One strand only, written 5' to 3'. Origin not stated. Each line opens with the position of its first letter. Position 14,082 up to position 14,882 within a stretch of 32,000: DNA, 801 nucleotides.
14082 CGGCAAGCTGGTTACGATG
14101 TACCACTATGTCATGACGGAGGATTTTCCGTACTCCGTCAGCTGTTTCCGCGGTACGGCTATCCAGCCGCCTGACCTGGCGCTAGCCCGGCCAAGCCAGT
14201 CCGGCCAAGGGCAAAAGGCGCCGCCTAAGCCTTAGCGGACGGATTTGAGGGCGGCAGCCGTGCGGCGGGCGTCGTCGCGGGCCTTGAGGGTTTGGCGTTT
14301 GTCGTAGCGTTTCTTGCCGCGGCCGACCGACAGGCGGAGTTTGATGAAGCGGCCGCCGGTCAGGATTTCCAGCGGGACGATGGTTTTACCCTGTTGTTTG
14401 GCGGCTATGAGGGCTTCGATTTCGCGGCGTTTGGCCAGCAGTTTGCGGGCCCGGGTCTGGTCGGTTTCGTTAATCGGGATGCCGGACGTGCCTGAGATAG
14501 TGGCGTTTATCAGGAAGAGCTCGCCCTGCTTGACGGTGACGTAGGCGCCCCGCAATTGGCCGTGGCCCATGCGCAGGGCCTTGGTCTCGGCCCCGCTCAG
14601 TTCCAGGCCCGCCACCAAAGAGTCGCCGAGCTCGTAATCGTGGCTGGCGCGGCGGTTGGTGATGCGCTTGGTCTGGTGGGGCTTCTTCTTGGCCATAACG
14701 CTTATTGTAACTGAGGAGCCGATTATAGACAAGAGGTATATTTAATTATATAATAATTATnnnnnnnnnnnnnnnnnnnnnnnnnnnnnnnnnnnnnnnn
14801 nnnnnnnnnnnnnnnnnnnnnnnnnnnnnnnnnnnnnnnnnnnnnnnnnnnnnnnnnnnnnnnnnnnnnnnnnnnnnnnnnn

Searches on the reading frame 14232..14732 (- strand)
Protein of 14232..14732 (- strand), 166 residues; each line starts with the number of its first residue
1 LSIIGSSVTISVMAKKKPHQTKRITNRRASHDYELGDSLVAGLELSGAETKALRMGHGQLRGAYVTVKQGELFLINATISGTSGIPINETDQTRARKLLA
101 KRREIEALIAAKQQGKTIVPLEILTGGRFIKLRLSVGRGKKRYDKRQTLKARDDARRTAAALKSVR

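Call 29: search_protein_families(library=pfam, proteins=[window:14232-14732:-], max_evalue=0.01)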
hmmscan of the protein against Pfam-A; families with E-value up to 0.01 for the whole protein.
window:14232-14732:- (166 aa): 1 family
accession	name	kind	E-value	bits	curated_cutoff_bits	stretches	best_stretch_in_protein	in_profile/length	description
PF01668.23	SmpB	-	4.4e-40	137.4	27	1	24-163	2-142/143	SmpB protein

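Call 44: find_homologous_proteins(query=window:14232-14732:-, max_evalue=1e-30)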
Query window:14232-14732:- (166 aa): 5294 proteins with E <= 1e-30 among 5508 candidates; the best 120 are listed.
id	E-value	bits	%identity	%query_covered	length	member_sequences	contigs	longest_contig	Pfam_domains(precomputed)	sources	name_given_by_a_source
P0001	8.8e-90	316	100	93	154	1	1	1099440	PF01668.24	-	-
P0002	1.8e-88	312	93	100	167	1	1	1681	PF01668.24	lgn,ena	-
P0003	4.5e-85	301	95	93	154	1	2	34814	PF01668.24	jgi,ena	-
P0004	4.9e-84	297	88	100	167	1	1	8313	PF01668.24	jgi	jgi:SsrA-binding protein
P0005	5.5e-84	297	94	93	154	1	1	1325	PF01668.24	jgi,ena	-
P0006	2.0e-83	295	94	93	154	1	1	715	PF01668.24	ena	-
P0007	2.7e-83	295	94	93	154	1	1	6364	PF01668.24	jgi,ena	-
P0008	3.2e-83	295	94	93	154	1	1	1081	PF01668.24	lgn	-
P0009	7.2e-83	293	94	92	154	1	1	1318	PF01668.24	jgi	jgi:SsrA-binding protein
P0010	3.1e-82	291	92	93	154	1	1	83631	PF01668.24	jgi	jgi:SsrA-binding protein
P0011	1.2e-81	289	92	93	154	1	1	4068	PF01668.24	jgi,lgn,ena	-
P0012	3.2e-81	288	92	93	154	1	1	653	PF01668.24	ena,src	-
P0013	4.7e-81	287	91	93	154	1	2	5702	PF01668.24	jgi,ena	jgi:SsrA-binding protein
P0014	5.4e-81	287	91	93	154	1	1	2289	PF01668.24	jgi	jgi:SsrA-binding protein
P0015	2.0e-80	285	90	93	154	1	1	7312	PF01668.24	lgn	-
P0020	2.8e-78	278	88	93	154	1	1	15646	PF01668.24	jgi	jgi:SsrA-binding protein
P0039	1.8e-76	273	87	91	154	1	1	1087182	PF01668.24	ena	-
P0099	5.7e-74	265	84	93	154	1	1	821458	PF01668.24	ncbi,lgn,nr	ncbi:MAG: SsrA-binding protein [Candidatus Saccharibacteria bacterium]|nr:SsrA-binding protein [Cand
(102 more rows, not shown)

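Call 45: find_encoding_contigs(protein=P0010, flank=10000, max_places=1)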
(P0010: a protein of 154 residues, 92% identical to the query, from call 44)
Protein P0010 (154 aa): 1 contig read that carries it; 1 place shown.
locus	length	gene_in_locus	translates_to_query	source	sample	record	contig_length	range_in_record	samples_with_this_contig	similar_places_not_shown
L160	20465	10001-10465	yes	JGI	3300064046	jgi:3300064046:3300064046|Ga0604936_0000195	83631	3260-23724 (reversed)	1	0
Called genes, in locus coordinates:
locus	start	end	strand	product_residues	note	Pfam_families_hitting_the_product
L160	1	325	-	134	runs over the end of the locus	PF00213:OSCP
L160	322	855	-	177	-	PF00430:ATP-synt_B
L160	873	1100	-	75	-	PF00137:ATP-synt_C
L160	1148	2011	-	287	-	PF00119:ATP-synt_A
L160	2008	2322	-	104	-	-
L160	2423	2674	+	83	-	PF00462:Glutaredoxin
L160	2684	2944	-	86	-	-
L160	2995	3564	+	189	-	PF02572:CobA_CobO_BtuR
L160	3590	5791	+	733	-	-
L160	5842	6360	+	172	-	PF06414:Zeta_toxin, PF08433:KTI12 (weak), PF13671:AAA_33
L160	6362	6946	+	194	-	PF00565:SNase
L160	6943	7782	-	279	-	PF00535:Glycos_transf_2, PF10111:Glyco_tranf_2_2 (weak), PF13641:Glyco_tranf_2_3, PF13632:Glyco_trans_2_3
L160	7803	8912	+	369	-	PF02449:Glyco_hydro_42 (faint)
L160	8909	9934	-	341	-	-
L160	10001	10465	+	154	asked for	PF01668:SmpB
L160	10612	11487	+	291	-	-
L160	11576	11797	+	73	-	-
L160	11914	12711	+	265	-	-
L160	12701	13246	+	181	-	-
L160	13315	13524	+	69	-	-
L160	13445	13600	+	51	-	-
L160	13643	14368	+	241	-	PF13489:Methyltransf_23, PF08241:Methyltransf_11, PF08242:Methyltransf_12, PF13649:Methyltransf_25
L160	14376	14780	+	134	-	-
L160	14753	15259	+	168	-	PF00583:Acetyltransf_1, PF13508:Acetyltransf_7 (weak)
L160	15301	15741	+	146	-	-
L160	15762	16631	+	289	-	PF01636:APH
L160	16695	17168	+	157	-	-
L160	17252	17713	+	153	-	PF06983:3-dmu-9_3-mt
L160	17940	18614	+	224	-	-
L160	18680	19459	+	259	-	-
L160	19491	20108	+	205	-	-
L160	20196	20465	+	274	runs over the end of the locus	-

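Call 46: find_encoding_contigs(protein=P0039, flank=10000, max_places=1)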
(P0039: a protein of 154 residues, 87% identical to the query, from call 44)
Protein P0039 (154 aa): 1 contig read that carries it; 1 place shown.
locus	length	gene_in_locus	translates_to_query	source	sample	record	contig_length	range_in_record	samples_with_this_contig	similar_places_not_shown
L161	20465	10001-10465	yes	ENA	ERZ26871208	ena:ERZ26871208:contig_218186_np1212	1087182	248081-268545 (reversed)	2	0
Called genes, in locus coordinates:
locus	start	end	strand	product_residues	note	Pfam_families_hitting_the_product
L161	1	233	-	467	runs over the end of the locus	PF02874:ATP-synt_ab_N, PF00006:ATP-synt_ab, PF22919:ATP-synt_VA_C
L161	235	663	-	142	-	-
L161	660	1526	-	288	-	PF00231:ATP-synt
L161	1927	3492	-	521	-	PF02874:ATP-synt_ab_N, PF00006:ATP-synt_ab, PF00306:ATP-synt_ab_C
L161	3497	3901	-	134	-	PF00213:OSCP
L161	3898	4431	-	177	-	-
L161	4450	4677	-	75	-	PF00137:ATP-synt_C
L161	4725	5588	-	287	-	PF00119:ATP-synt_A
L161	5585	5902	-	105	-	PF09527:ATPase_gene1 (weak)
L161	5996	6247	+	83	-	PF00462:Glutaredoxin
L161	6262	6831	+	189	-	PF02572:CobA_CobO_BtuR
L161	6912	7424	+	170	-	PF06414:Zeta_toxin, PF08433:KTI12 (faint), PF13671:AAA_33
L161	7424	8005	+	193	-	PF00565:SNase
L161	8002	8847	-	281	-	PF00535:Glycos_transf_2, PF13641:Glyco_tranf_2_3, PF13632:Glyco_trans_2_3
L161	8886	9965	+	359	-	PF02449:Glyco_hydro_42 (faint)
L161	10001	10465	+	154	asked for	PF01668:SmpB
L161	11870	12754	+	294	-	-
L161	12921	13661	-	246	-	PF01553:Acyltransferase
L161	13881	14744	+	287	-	PF01636:APH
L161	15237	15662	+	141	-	-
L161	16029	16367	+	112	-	-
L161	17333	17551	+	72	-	-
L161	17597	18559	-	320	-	-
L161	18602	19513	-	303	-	-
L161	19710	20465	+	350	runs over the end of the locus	-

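Call 47: find_encoding_contigs(protein=P0099, flank=10000, max_places=1)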
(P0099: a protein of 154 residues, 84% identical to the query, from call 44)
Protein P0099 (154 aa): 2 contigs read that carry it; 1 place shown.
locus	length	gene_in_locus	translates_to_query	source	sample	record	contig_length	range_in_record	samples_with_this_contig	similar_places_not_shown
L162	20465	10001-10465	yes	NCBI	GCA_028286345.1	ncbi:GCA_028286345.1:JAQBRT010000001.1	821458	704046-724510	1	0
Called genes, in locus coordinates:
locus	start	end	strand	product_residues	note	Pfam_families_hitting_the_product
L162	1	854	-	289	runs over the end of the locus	PF00231:ATP-synt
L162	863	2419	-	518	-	PF02874:ATP-synt_ab_N (faint), PF00006:ATP-synt_ab, PF00306:ATP-synt_ab_C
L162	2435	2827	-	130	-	PF00213:OSCP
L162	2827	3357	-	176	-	PF00430:ATP-synt_B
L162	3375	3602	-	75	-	PF00137:ATP-synt_C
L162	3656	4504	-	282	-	PF00119:ATP-synt_A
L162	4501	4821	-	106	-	PF09527:ATPase_gene1 (weak)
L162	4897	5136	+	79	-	PF00462:Glutaredoxin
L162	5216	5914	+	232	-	-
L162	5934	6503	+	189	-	PF02572:CobA_CobO_BtuR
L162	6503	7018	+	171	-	PF06414:Zeta_toxin, PF08433:KTI12, PF13671:AAA_33, PF13207:AAA_17 (faint), PF13238:AAA_18 (weak)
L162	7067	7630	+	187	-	PF00565:SNase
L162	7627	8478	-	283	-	PF00535:Glycos_transf_2, PF10111:Glyco_tranf_2_2, PF13641:Glyco_tranf_2_3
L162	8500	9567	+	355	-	PF02449:Glyco_hydro_42 (faint)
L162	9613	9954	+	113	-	-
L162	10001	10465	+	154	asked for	PF01668:SmpB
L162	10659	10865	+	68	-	-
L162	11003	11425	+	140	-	PF00383:dCMP_cyt_deam_1, PF14437:MafB19-deam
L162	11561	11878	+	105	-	-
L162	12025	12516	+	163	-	PF00300:His_Phos_1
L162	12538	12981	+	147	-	-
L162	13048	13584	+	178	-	PF01872:RibD_C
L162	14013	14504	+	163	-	-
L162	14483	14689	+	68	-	-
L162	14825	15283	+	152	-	PF06983:3-dmu-9_3-mt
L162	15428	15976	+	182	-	PF00406:ADK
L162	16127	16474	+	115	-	-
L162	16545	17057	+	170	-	PF08922:DUF1905, PF13376:OmdA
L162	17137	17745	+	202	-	-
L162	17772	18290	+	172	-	PF00293:NUDIX, PF14815:NUDIX_4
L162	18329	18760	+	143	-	PF00293:NUDIX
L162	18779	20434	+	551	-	PF00005:ABC_tran, PF02463:SMC_N (faint), PF03193:RsgA_GTPase (faint), PF13476:AAA_23 (faint), PF13555:AAA_29 (faint), PF01926:MMR_HSR1 (faint), PF12848:ABC_tran_Xtn (weak), PF00005:ABC_tran, +1 more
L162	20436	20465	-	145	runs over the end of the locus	PF14342:DUF4396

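Call 54: find_encoding_contigs(protein=P0003, flank=10000, max_places=2)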
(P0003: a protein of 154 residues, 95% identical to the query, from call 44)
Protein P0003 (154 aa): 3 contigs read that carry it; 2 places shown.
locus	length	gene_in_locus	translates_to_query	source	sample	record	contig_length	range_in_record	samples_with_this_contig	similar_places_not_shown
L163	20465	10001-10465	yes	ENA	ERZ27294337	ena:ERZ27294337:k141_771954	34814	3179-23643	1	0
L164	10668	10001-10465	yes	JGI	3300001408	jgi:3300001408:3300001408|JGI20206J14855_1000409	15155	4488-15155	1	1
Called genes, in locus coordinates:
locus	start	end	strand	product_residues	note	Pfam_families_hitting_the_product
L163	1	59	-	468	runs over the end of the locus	PF02874:ATP-synt_ab_N, PF00006:ATP-synt_ab, PF22919:ATP-synt_VA_C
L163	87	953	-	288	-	PF00231:ATP-synt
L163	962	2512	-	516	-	PF02874:ATP-synt_ab_N (weak), PF00006:ATP-synt_ab, PF00306:ATP-synt_ab_C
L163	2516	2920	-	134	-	PF00213:OSCP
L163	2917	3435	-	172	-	PF00430:ATP-synt_B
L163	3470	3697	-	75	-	PF00137:ATP-synt_C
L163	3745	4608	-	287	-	PF00119:ATP-synt_A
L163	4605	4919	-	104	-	PF09527:ATPase_gene1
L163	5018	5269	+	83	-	PF00462:Glutaredoxin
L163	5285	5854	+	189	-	PF02572:CobA_CobO_BtuR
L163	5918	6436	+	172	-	PF01583:APS_kinase (weak), PF06414:Zeta_toxin, PF08433:KTI12 (weak), PF13238:AAA_18 (faint), PF13671:AAA_33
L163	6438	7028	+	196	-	PF00565:SNase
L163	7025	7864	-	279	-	PF00535:Glycos_transf_2, PF13641:Glyco_tranf_2_3, PF13632:Glyco_trans_2_3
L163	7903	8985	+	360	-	PF02449:Glyco_hydro_42 (faint)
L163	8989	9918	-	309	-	PF12697:Abhydrolase_6 (weak)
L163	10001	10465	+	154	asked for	PF01668:SmpB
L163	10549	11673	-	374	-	PF07508:Recombinase (weak)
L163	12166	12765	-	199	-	PF23343:REP_ORF2-G2P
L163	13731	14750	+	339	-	-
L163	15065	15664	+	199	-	-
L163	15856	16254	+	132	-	PF01541:GIY-YIG (weak)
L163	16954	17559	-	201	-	PF01872:RibD_C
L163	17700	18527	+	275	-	-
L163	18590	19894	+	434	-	PF08448:PAS_4 (weak), PF00512:HisKA, PF02518:HATPase_c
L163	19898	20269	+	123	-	PF00072:Response_reg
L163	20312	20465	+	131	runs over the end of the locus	PF00072:Response_reg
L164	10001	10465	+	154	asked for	PF01668:SmpB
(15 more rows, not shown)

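Call 55: find_encoding_contigs(protein=P0020, flank=10000, max_places=1)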
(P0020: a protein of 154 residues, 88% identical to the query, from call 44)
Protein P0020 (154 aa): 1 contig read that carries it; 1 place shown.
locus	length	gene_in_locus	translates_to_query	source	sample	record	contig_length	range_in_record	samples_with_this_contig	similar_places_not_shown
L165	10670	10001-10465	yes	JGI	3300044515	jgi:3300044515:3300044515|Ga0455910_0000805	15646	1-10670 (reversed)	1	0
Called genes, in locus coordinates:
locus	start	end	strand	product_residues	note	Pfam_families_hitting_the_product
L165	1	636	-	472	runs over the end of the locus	PF02874:ATP-synt_ab_N, PF00006:ATP-synt_ab, PF22919:ATP-synt_VA_C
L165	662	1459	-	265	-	PF00231:ATP-synt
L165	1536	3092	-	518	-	PF02874:ATP-synt_ab_N (weak), PF00006:ATP-synt_ab, PF00306:ATP-synt_ab_C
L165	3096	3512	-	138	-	PF00213:OSCP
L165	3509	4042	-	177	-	PF00430:ATP-synt_B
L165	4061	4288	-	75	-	PF00137:ATP-synt_C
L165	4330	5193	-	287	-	PF00119:ATP-synt_A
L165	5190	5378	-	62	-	PF09527:ATPase_gene1 (weak)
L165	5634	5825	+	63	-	PF00462:Glutaredoxin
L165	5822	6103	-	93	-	-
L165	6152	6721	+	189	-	PF02572:CobA_CobO_BtuR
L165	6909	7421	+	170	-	PF01583:APS_kinase (weak), PF06414:Zeta_toxin, PF08433:KTI12 (weak), PF13671:AAA_33, PF13207:AAA_17 (weak), PF13238:AAA_18 (weak)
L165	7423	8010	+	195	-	PF00565:SNase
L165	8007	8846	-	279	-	PF00535:Glycos_transf_2, PF10111:Glyco_tranf_2_2 (weak), PF13641:Glyco_tranf_2_3, PF13632:Glyco_trans_2_3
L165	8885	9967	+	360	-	PF02449:Glyco_hydro_42 (faint)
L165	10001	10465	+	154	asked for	PF01668:SmpB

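Call 63: search_protein_families(library=pfam, proteins=[L163:10549-12027:-, L163:12166-13128:-, L163:13632-14750:+, L163:15032-15664:+, L163:15856-16254:+, L163:16417-16785:+, L163:17700-18527:+], max_evalue=0.01)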
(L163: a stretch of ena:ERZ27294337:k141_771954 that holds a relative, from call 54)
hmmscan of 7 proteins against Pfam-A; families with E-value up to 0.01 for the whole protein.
L163:10549-12027:- (492 aa): 4 families
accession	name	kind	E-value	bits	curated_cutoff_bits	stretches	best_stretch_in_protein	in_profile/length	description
PF00239.26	Resolvase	-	1.3e-19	71.1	23.3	1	4-152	2-145/145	Resolvase, N terminal domain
PF07508.19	Recombinase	-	1.4e-06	28.9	21.1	1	178-255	3-98/102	Recombinase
PF13408.12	Zn_ribbon_recom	-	1.3e-05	26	25.3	1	274-324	3-56/58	Recombinase zinc beta ribbon domain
PF09486.15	HrpB7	-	0.0011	19.9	29.7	1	334-378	94-137/157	Bacterial type III secretion protein (HrpB7)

L163:12166-13128:- (320 aa): 1 family
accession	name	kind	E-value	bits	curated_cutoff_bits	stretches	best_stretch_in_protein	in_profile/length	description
PF23343.2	REP_ORF2-G2P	-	2.2e-13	50.8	27.8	1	121-230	2-98/99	Replication-associated protein ORF2/G2P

L163:13632-14750:+ (372 aa): 0 families

L163:15032-15664:+ (210 aa): 1 family
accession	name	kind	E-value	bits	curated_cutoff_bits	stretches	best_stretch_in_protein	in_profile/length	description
PF04791.21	LMBR1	-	0.00017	21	31.9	1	23-200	131-287/510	LMBR1-like membrane protein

L163:15856-16254:+ (132 aa): 1 family
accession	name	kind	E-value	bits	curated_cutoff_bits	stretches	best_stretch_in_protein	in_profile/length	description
PF01541.30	GIY-YIG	-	5.9e-07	30.1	22.6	1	5-78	2-73/78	GIY-YIG catalytic domain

L163:16417-16785:+ (122 aa): 0 families

L163:17700-18527:+ (275 aa): 0 families
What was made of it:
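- The insert encodes a protein with Resolvase, Recombinase and Zn_ribbon_recom domains (call 63).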

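Call 66: find_homologous_proteins(query=L163:10591-12027:-, max_evalue=1e-20)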
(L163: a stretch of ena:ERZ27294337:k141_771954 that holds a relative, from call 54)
Query L163:10591-12027:- (479 aa): 1170 proteins with E <= 1e-20 among 8000 candidates; the best 120 are listed.
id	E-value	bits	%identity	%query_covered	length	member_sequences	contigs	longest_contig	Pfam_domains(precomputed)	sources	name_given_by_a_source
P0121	2.4e-240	816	100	75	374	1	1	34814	PF07508.20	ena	-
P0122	1.5e-237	807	73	99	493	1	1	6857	PF07508.20,PF00239.27,PF13408.13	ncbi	-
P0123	1.4e-202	692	64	100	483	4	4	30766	PF07508.20,PF00239.27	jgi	jgi:site-specific DNA recombinase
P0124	2.3e-201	688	64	100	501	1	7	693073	PF07508.20,PF00239.27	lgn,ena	-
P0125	8.1e-201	686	63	100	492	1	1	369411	PF07508.20,PF00239.27,PF13408.13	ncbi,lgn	-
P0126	3.6e-199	680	63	100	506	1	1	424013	PF07508.20,PF00239.27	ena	-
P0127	4.2e-199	680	63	100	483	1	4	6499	PF07508.20,PF00239.27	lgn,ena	-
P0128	7.7e-198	676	63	100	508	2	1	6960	PF07508.20,PF00239.27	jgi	jgi:site-specific DNA recombinase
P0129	3.3e-197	674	62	100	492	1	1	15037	PF07508.20,PF00239.27,PF13408.13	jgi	jgi:site-specific DNA recombinase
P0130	6.5e-197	673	63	100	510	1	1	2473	PF07508.20,PF00239.27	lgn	-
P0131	3.4e-196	671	62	100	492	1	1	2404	PF07508.20,PF00239.27,PF13408.13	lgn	-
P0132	5.6e-196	670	61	100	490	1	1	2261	PF07508.20,PF00239.27,PF13408.13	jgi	jgi:DNA invertase Pin-like site-specific DNA recombinase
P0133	1.4e-195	669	62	100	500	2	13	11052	PF07508.20,PF00239.27,PF13408.13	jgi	jgi:site-specific DNA recombinase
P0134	2.0e-193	661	61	100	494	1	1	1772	PF07508.20,PF00239.27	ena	-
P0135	2.6e-192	658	61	100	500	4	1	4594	PF07508.20,PF00239.27,PF13408.13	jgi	jgi:site-specific DNA recombinase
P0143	3.1e-184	631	59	100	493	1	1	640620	PF07508.20,PF00239.27,PF13408.13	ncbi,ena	-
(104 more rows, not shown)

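Call 67: find_encoding_contigs(protein=P0125, flank=10000, max_places=1)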
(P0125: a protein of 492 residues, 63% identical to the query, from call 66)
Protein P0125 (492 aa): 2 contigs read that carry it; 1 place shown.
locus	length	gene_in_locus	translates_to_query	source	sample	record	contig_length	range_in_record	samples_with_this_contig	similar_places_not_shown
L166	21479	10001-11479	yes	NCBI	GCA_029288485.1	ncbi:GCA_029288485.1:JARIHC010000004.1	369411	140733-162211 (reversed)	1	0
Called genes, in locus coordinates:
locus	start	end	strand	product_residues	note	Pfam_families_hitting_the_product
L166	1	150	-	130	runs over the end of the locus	PF01590:GAF, PF13185:GAF_2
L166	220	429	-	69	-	-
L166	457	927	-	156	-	-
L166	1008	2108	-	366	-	PF00654:Voltage_CLC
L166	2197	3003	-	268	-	-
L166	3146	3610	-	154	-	-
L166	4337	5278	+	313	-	-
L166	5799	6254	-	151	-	-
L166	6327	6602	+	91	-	-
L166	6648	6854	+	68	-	-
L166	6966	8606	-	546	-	PF02463:SMC_N, PF13175:AAA_15, PF13476:AAA_23 (weak), PF13304:AAA_21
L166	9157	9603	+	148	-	-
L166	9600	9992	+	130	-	-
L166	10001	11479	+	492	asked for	PF00239:Resolvase, PF07508:Recombinase (weak), PF13408:Zn_ribbon_recom (weak)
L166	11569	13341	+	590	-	PF00496:SBP_bac_5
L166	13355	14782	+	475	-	PF00672:HAMP, PF00512:HisKA, PF02518:HATPase_c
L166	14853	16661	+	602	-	PF00496:SBP_bac_5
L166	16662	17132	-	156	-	PF01668:SmpB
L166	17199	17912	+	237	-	PF01209:Ubie_methyltran (weak), PF13489:Methyltransf_23, PF13847:Methyltransf_31, PF08241:Methyltransf_11, PF08242:Methyltransf_12, PF13649:Methyltransf_25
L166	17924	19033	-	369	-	PF02449:Glyco_hydro_42 (weak)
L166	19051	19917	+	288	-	PF00535:Glycos_transf_2, PF10111:Glyco_tranf_2_2 (weak), PF13641:Glyco_tranf_2_3, PF13632:Glyco_trans_2_3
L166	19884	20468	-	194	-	PF00565:SNase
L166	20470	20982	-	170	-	PF06414:Zeta_toxin, PF08433:KTI12 (weak), PF13671:AAA_33, PF13238:AAA_18 (weak)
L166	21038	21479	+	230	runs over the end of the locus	PF00383:dCMP_cyt_deam_1 (weak)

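Call 68: find_encoding_contigs(protein=P0143, flank=10000, max_places=1)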
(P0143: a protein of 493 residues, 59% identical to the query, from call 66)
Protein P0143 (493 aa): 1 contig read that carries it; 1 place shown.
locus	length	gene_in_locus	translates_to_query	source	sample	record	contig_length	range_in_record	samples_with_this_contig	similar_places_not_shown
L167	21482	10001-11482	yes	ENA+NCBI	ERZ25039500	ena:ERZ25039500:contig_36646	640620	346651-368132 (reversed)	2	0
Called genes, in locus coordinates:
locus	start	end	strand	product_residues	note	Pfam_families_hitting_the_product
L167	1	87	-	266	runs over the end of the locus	PF03575:Peptidase_S51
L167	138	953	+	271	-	PF00291:PALP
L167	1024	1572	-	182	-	PF00583:Acetyltransf_1, PF13673:Acetyltransf_10, PF13508:Acetyltransf_7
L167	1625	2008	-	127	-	-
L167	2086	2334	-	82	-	PF12961:DUF3850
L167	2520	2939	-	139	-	PF04326:SLFN_AlbA_2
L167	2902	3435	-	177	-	-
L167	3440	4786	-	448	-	PF07693:KAP_NTPase (weak), PF25199:nSTAND_NTPase5 (faint), PF13401:AAA_22 (faint), PF20693:YobI-ATPase (faint)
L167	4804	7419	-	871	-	PF02463:SMC_N (faint), PF13304:AAA_21 (faint)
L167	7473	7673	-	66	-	-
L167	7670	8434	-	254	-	-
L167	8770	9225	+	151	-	-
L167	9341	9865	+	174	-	PF01978:TrmB (weak), PF13412:HTH_24 (weak)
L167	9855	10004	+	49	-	-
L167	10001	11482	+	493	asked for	PF00239:Resolvase, PF07508:Recombinase, PF13408:Zn_ribbon_recom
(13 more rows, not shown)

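Call 69: find_encoding_contigs(protein=P0124, flank=10000, max_places=1)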
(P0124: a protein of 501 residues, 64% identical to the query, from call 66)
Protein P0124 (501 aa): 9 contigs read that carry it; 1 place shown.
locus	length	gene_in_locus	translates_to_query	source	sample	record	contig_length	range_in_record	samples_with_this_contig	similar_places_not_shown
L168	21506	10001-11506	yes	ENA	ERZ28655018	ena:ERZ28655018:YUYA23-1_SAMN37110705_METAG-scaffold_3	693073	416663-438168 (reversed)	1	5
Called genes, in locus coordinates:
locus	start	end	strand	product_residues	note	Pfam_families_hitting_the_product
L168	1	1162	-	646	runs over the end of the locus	PF00723:Glyco_hydro_15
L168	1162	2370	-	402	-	PF03065:Glyco_hydro_57, PF01522:Polysacc_deac_1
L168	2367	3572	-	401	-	PF08323:Glyco_transf_5, PF13439:Glyco_transf_4, PF13579:Glyco_trans_4_4, PF20706:GT4-conflict, PF00534:Glycos_transf_1, PF13692:Glyco_trans_1_4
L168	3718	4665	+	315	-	-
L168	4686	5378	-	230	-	PF02698:DUF218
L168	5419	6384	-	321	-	PF01734:Patatin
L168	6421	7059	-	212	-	PF03575:Peptidase_S51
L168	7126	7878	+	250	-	PF01996:F420_ligase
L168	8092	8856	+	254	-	-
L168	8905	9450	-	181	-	PF01541:GIY-YIG (weak)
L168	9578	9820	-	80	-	-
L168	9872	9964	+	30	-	-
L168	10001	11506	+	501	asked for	PF00239:Resolvase, PF07508:Recombinase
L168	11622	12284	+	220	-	PF06414:Zeta_toxin (weak), PF01583:APS_kinase (weak), PF08433:KTI12, PF13238:AAA_18 (weak), PF13671:AAA_33, PF13207:AAA_17 (weak)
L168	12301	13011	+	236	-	PF01863:YgjP-like, PF10263:SprT-like (faint)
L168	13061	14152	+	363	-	PF00512:HisKA, PF02518:HATPase_c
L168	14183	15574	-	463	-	PF13506:Glyco_transf_21, PF13641:Glyco_tranf_2_3 (weak), PF00535:Glycos_transf_2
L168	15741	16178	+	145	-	PF00584:SecE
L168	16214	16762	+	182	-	PF02357:NusG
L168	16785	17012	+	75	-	-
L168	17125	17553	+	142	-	PF03946:Ribosomal_L11_N, PF00298:Ribosomal_L11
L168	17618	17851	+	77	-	-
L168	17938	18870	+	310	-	PF00687:Ribosomal_L1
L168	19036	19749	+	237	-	PF22769:DCD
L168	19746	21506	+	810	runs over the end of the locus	PF02223:Thymidylate_kin, PF02511:Thy1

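Call 86: search_dna_similar(query=L163:12166-13128:-, collection=phages, mode=protein, max_rows=8)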
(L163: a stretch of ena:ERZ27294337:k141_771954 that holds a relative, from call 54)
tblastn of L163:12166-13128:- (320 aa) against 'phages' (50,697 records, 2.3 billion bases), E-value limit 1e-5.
Records with a match: 33; places in all: 33; records where one place covers at least 80% of the query: 0.
Best place of each record, by identity: <60% 33.
By first word of the organism name: bajarodino 19; Dulem 8; Ralstonia 5; Microviridae 1.
By host as written in the record: - 11; Peromyscus fraterculus 9; Varecia variegata 4; Ralstonia solanacearum 3; Eulemur coronatus 2; Ralstonia pickettii 2; Eulemur fulvus collaris 1; Lemur catta 1.
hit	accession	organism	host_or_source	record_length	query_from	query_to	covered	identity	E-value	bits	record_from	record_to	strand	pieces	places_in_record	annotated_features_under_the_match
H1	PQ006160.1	bajarodino virus 35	Peromyscus fraterculus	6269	51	275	70%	34.2%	1e-23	107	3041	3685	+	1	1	replication initiator protein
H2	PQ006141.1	bajarodino virus 42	Neotoma bryanti feces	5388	66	249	57%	40.3%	8e-31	127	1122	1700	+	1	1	replication initiator protein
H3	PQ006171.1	bajarodino virus 23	Peromyscus fraterculus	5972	84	275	60%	35.7%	8e-24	107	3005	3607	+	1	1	replication initiator protein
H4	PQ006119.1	bajarodino virus 76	Chaetodipus spinatus feces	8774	96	246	47%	44.2%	4e-27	117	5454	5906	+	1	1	replication initiator protein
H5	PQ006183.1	bajarodino virus 15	Peromyscus fraterculus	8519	64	246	57%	36.3%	2e-26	115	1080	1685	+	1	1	replication initiator protein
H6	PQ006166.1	bajarodino virus 29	Peromyscus fraterculus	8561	64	246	57%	36.3%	3e-26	114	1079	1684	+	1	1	replication initiator protein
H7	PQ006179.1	bajarodino virus 19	Peromyscus fraterculus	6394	50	249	63%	33.2%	2e-26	115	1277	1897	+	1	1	replication initiator protein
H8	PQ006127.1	bajarodino virus 53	Peromyscus fraterculus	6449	102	249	46%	44.4%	7e-31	128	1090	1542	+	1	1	replication initiator protein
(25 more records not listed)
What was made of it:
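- The integrating element in L163 encodes a rolling-circle Rep related to those of small ssDNA phages (calls 63, 86).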
